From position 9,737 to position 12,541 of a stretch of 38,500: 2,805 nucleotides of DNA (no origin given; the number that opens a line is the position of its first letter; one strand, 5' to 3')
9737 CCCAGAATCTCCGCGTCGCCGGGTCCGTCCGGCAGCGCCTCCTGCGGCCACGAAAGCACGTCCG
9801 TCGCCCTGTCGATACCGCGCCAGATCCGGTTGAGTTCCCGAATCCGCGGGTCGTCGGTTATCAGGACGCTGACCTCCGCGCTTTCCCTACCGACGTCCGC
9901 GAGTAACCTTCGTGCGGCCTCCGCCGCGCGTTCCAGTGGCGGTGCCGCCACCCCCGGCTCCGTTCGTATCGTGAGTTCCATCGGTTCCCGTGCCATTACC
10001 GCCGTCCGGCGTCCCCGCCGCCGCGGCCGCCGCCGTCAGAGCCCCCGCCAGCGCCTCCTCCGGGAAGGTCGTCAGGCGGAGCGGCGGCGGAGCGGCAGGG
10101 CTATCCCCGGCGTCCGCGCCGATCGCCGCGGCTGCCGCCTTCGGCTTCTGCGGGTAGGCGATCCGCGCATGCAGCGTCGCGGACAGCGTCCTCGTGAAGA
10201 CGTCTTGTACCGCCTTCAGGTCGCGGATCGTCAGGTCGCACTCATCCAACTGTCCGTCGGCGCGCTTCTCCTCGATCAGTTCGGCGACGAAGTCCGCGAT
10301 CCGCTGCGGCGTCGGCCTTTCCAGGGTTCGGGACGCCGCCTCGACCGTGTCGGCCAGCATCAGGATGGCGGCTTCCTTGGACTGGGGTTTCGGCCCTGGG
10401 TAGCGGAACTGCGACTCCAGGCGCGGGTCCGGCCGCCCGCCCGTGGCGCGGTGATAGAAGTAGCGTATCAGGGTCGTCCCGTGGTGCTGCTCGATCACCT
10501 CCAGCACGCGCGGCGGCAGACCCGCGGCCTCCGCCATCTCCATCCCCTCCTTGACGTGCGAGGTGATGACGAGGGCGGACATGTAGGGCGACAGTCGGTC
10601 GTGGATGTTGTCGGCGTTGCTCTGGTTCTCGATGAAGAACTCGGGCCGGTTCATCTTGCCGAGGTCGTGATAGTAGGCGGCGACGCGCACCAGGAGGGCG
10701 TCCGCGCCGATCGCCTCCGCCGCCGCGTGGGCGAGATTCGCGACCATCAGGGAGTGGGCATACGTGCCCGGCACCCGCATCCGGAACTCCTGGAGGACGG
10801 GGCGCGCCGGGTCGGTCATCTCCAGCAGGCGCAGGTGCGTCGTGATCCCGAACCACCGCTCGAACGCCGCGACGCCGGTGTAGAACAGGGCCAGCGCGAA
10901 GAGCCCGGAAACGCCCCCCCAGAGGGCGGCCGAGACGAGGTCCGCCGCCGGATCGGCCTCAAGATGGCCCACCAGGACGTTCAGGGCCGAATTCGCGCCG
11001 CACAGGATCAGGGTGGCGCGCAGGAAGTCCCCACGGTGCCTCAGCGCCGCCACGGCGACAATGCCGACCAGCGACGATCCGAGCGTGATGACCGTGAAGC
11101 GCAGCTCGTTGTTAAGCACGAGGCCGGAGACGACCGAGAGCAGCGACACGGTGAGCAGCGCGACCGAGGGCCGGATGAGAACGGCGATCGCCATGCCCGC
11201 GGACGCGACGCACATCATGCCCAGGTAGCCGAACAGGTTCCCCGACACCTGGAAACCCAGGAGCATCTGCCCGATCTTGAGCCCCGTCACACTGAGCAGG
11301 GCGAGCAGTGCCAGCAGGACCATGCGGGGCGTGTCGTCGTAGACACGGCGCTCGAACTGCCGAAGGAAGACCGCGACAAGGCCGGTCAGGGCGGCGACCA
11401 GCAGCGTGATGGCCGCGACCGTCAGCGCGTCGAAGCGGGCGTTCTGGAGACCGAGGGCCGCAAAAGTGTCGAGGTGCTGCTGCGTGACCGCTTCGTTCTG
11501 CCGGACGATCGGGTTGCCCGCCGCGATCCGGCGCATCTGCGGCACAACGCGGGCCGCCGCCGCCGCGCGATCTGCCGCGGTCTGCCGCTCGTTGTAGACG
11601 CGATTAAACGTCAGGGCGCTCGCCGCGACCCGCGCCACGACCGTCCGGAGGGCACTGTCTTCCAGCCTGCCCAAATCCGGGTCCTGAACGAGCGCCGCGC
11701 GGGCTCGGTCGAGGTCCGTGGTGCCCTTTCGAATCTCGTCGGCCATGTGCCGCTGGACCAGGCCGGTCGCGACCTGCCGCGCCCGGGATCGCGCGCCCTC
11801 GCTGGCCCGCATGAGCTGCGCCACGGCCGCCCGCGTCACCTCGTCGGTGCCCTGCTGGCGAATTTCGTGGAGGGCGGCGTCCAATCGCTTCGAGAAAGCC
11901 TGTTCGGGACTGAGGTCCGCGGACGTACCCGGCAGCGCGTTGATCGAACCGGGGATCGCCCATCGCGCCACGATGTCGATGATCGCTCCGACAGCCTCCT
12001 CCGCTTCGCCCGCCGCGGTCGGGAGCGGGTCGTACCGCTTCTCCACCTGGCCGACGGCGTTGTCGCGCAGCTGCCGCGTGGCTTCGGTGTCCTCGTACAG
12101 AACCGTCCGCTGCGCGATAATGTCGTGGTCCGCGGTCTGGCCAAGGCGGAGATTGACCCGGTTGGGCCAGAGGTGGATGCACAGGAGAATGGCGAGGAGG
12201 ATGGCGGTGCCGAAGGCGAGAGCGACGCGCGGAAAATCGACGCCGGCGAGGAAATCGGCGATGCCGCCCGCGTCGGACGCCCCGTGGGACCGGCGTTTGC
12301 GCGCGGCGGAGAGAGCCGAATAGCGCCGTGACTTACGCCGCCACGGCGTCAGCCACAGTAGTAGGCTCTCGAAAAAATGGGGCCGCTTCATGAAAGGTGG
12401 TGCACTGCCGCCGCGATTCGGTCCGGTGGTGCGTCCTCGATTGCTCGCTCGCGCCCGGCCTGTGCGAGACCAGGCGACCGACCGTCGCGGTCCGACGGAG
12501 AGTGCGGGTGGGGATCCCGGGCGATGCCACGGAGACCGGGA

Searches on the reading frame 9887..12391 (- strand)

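Call 61: search_protein_families(library=pfam, proteins=[window:9887-12391:-], max_evalue=0.0001)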
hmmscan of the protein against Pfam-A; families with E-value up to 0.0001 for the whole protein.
window:9887-12391:- (834 aa): 3 families
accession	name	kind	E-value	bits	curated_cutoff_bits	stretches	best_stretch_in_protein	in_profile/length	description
PF07697.16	7TMR-HDED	-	1.8e-32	113.6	27.6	1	83-316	2-223/224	7TM-HD extracellular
PF01966.28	HD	-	3.6e-19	69.6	22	1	543-685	1-115/116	HD domain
PF07698.17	7TM-7TMR_HD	-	7.7e-18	65.5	29.4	1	323-518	2-190/190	7TM receptor with intracellular HD hydrolase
